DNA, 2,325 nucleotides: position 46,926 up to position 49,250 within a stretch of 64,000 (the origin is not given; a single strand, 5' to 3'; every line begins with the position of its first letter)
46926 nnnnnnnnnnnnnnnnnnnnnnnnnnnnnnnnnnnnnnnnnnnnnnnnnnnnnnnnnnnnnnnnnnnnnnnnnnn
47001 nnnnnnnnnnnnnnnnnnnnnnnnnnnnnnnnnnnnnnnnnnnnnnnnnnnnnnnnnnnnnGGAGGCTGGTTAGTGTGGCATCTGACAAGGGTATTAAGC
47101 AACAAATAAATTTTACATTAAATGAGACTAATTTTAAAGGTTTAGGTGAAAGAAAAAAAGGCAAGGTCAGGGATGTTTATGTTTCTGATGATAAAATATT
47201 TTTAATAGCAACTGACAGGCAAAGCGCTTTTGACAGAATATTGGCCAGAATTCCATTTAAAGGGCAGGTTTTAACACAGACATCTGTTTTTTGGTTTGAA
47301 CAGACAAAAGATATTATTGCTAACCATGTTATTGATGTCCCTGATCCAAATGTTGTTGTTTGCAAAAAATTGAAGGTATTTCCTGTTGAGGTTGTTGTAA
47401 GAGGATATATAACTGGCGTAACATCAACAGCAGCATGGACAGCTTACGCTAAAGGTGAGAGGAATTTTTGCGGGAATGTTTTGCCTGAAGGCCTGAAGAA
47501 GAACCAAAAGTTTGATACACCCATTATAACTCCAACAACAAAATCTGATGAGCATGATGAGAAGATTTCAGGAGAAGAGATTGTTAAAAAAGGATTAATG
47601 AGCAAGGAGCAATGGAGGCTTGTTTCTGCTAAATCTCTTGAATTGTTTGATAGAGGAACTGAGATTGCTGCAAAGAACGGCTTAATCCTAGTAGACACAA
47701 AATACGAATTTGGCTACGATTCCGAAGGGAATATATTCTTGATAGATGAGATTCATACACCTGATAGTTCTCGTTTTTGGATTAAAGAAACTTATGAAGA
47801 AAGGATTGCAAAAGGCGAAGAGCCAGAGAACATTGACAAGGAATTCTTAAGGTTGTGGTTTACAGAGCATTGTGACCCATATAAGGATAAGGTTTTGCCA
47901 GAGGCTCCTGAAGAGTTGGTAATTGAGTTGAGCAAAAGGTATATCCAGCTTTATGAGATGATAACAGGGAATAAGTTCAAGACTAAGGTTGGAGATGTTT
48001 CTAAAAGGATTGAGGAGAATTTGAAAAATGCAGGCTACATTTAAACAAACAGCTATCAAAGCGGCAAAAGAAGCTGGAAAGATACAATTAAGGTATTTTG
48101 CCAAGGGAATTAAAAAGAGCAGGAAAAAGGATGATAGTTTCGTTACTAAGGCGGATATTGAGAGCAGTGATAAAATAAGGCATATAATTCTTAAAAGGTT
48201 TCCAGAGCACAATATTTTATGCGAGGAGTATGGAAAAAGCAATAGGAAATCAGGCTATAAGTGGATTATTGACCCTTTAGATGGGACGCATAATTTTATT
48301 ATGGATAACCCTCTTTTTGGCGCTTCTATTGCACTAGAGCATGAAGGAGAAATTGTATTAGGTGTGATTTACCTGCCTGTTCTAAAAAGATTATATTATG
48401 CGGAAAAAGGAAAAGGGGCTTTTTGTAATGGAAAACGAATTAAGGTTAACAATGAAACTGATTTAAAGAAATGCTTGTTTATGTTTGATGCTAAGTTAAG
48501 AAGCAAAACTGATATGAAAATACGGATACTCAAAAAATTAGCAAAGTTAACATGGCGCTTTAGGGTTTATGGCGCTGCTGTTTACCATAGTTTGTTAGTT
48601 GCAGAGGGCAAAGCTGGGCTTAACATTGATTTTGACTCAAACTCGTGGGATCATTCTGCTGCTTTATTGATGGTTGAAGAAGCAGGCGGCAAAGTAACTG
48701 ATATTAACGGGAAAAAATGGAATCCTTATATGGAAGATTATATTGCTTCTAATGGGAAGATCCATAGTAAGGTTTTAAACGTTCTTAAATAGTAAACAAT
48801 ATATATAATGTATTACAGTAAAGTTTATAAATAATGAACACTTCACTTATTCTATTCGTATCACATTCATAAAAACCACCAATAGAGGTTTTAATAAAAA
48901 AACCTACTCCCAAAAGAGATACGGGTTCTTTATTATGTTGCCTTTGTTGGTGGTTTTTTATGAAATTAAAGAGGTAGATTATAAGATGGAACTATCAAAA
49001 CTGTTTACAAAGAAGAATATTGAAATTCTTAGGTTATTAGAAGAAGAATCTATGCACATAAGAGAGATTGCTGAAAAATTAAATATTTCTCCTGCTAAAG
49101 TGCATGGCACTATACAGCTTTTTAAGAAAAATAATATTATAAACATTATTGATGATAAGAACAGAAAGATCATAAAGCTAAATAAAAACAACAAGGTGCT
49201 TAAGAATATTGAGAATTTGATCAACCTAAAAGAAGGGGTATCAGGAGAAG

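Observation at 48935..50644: In-frame fusion of a winged-HTH DNA-binding domain to adenylosuccinate lyase (PurB)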

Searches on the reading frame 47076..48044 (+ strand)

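Call 3: search_protein_families(library=pfam, proteins=[window:47076-48044:+], max_evalue=0.01)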
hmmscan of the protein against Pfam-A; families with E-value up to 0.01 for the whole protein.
window:47076-48044:+ (322 aa): 1 family
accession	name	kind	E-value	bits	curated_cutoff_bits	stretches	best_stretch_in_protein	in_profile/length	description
PF01259.24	SAICAR_synt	-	1.8e-73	247.6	20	1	27-273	3-230/233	SAICAR synthetase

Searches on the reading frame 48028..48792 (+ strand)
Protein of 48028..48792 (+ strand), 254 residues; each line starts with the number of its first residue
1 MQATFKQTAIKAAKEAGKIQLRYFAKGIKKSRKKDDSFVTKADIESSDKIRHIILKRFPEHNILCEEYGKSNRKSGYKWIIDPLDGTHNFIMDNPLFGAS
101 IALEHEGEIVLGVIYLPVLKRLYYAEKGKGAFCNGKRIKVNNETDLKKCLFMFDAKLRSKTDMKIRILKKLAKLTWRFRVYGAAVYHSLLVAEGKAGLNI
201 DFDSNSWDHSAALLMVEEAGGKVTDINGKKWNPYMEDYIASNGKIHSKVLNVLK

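Call 3: search_protein_families(library=pfam, proteins=[window:48028-48792:+], max_evalue=0.01)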
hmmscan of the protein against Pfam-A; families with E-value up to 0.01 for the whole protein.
window:48028-48792:+ (254 aa): 1 family
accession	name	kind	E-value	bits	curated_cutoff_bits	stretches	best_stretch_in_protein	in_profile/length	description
PF00459.30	Inositol_P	-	8e-56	189.9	27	1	3-249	3-262/271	Inositol monophosphatase family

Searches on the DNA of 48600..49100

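Call 37: search_rna_families(source=window, start=48600, end=49100, threshold=evalue, max_evalue=10)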
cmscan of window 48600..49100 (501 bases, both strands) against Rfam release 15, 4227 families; matches with E-value up to 10: 10.
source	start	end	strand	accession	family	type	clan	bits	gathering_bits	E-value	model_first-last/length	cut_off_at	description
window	48866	48964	+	RF03940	MIR9563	Gene; miRNA;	-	26.2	90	0.0091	1-127/127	no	MIR9563 microRNA precursor family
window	48866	48965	-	RF04157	MIR9486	Gene; miRNA;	-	23.3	100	0.024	1-119/119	no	MIR9486 microRNA precursor family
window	48866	48964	-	RF03802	MIR5649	Gene; miRNA;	-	18.5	100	0.64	1-101/101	no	MIR5649 microRNA precursor family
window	48859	48967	+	RF02436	SpF43_sRNA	Gene; sRNA;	-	18.3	70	0.65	1-99/99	no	Streptococcus sRNA SpF43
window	48847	48873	+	RF04332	Plastid-rpoB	Cis-reg;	-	17.3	45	1.8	16-42/49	no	Plastid-rpoB 5UTR RNA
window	48866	48964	+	RF02384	FasX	Gene; sRNA;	-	15.3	100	4.4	17-130/205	no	FasX small RNA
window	48762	48825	-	RF01458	rli23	Gene; antisense;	-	15.2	45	9.5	1-98/98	no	Listeria snRNA rli23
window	48766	48817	+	RF00161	nos_TCE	Cis-reg;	-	14.7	60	5.5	1-64/64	no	Nanos 3' UTR translation control element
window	48891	48932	-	RF02847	Ref64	Gene; sRNA;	-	14.7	44.3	8.9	1-69/69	no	Enterococcus sRNA 64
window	48603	48653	+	RF03507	mir-4429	Gene; miRNA;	-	13.3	97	5.9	1-73/73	no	mir-4429 microRNA precursor family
